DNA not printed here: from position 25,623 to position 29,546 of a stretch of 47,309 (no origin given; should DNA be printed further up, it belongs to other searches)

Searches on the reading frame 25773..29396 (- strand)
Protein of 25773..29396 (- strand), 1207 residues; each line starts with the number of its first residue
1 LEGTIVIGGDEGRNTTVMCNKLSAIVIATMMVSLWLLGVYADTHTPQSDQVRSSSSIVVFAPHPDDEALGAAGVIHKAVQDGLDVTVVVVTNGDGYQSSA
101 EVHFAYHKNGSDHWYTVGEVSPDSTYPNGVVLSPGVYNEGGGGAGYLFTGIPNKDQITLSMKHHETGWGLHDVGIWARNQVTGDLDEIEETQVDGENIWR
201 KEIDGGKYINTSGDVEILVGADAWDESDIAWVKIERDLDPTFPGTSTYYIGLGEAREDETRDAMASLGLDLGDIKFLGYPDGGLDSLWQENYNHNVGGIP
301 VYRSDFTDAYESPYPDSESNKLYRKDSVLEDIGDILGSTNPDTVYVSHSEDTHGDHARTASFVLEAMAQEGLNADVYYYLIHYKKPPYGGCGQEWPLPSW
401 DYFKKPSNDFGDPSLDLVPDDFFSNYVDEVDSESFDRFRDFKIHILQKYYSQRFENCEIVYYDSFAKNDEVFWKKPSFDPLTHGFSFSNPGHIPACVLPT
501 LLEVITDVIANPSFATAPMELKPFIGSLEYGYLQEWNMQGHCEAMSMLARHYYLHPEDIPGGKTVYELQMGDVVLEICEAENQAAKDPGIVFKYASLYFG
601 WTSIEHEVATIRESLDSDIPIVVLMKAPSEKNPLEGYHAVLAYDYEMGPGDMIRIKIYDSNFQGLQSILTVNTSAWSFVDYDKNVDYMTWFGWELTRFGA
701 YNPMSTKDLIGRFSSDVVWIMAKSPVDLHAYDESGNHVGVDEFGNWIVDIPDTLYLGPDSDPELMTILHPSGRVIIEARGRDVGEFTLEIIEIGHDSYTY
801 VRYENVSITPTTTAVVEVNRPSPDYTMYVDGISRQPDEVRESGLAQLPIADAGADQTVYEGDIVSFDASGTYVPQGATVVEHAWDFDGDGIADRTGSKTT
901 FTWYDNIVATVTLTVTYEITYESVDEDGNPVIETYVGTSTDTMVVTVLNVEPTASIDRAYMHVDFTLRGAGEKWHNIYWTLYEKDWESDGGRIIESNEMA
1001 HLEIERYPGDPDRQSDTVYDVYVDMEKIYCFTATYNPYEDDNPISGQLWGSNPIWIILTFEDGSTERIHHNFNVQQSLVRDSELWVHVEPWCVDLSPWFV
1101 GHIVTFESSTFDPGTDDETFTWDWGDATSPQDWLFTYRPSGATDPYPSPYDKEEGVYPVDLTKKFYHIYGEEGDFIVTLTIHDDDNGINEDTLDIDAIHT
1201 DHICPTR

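Call 5: search_protein_families(library=pfam, proteins=[window:25773-29396:-], max_evalue=0.01)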
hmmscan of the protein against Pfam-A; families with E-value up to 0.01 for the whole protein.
window:25773-29396:- (1207 aa): 2 families
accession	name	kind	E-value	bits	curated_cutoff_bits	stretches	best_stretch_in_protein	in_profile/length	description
PF02585.22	PIG-L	-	6.5e-24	85.3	28.2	2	250-367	49-129/129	GlcNAc-PI de-N-acetylase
PF18911.6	PKD_4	-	3.4e-10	40.3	27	1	847-916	3-69/85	PKD domain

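Call 6: search_protein_families(library=padloc, proteins=[window:25773-29396:-], max_evalue=0.01)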
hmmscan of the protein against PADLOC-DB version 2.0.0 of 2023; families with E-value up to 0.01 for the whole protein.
window:25773-29396:- (1207 aa): 0 families
